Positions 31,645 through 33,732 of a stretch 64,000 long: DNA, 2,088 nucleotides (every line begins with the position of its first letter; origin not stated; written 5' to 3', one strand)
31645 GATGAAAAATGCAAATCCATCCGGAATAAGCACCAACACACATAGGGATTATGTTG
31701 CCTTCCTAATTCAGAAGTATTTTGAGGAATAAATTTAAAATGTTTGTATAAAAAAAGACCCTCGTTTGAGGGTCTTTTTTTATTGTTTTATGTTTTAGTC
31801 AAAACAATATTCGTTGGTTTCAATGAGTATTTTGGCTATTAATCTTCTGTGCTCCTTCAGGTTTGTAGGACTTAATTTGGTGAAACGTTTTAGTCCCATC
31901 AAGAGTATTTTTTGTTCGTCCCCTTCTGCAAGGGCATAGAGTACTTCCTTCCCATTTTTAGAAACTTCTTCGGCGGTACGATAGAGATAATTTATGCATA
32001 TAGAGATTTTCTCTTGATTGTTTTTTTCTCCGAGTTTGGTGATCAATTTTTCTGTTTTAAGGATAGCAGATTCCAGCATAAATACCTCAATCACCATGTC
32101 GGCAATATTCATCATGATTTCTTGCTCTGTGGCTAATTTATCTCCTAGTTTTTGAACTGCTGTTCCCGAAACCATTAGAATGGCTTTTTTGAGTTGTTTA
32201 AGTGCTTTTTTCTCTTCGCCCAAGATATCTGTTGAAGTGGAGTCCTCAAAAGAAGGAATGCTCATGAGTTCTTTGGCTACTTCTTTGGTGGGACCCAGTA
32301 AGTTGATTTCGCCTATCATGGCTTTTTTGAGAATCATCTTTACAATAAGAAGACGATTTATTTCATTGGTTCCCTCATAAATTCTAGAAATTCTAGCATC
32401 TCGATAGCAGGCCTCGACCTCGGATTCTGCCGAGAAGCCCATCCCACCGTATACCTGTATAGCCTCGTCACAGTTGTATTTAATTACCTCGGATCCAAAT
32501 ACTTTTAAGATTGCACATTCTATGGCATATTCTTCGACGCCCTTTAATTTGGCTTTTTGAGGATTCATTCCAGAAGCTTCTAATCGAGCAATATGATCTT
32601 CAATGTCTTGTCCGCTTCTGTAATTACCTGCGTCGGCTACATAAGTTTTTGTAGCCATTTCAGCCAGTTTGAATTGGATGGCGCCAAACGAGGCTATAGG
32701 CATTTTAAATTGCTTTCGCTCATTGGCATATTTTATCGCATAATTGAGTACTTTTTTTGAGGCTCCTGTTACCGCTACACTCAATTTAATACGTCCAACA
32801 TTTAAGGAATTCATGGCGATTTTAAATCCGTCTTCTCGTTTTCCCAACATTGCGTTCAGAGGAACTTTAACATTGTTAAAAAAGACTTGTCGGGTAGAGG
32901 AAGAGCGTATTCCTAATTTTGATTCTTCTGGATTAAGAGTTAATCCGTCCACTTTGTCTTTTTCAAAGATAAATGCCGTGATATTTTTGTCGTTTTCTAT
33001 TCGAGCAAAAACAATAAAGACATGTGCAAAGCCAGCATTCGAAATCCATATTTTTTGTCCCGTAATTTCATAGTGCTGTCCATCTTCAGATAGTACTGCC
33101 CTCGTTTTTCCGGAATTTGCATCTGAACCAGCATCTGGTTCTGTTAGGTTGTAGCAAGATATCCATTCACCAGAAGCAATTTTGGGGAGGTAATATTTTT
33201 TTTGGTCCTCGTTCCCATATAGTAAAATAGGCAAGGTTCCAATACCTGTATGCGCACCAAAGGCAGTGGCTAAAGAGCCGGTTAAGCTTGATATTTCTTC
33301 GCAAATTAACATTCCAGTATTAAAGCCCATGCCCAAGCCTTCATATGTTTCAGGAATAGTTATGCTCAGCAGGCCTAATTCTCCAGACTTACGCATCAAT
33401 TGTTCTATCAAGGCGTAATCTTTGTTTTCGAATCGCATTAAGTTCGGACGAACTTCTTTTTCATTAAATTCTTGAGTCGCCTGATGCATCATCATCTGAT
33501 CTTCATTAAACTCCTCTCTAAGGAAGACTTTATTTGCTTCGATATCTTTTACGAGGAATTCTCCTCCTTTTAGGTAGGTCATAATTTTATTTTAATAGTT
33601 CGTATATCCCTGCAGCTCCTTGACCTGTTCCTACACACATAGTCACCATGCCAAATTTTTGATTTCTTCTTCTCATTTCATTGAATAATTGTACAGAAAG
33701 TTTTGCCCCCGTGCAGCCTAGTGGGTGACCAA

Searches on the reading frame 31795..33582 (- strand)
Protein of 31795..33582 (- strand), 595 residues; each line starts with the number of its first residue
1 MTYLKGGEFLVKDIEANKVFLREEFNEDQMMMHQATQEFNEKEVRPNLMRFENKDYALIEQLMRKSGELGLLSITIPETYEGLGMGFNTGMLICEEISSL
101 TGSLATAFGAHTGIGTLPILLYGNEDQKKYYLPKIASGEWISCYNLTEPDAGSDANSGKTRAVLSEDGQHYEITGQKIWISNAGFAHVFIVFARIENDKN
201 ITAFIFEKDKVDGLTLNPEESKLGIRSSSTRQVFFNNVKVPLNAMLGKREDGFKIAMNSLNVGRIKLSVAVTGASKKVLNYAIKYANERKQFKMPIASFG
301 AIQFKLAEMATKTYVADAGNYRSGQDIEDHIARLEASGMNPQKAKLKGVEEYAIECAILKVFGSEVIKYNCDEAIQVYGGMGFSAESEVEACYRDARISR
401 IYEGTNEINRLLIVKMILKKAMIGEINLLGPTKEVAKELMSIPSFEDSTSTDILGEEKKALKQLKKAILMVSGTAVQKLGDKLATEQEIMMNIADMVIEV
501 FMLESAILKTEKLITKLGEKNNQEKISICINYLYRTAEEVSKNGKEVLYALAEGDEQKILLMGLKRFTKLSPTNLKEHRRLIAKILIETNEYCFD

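Call 40: search_protein_families(library=pfam, max_evalue=0.00001, proteins=[window:31795-33582:-])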
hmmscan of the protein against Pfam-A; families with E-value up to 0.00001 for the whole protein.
window:31795-33582:- (595 aa): 6 families
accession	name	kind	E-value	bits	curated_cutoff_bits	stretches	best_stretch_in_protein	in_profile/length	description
PF00441.29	Acyl-CoA_dh_1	-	4.9e-36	124.6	22.4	1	251-417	2-149/150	Acyl-CoA dehydrogenase, C-terminal domain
PF02771.21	Acyl-CoA_dh_N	-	7e-30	104.1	22.9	1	26-139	1-113/113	Acyl-CoA dehydrogenase, N-terminal domain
PF21263.2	Acyl-CoA-dh_C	-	8.9e-30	103.3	27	1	463-566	1-96/96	Acyl-CoA dehydrogenase, C-terminal domain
PF02770.24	Acyl-CoA_dh_M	-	4.9e-23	81.6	33.3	1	143-238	1-97/97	Acyl-CoA dehydrogenase, middle domain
PF22924.1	ACOX_C_alpha1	-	2.2e-11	44.3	27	1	262-408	6-159/169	Acyl-CoA oxidase, C-alpha1 domain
PF08028.16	Acyl-CoA_dh_2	-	3.6e-10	40.7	22.7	1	267-406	3-133/134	Acyl-CoA dehydrogenase, C-terminal domain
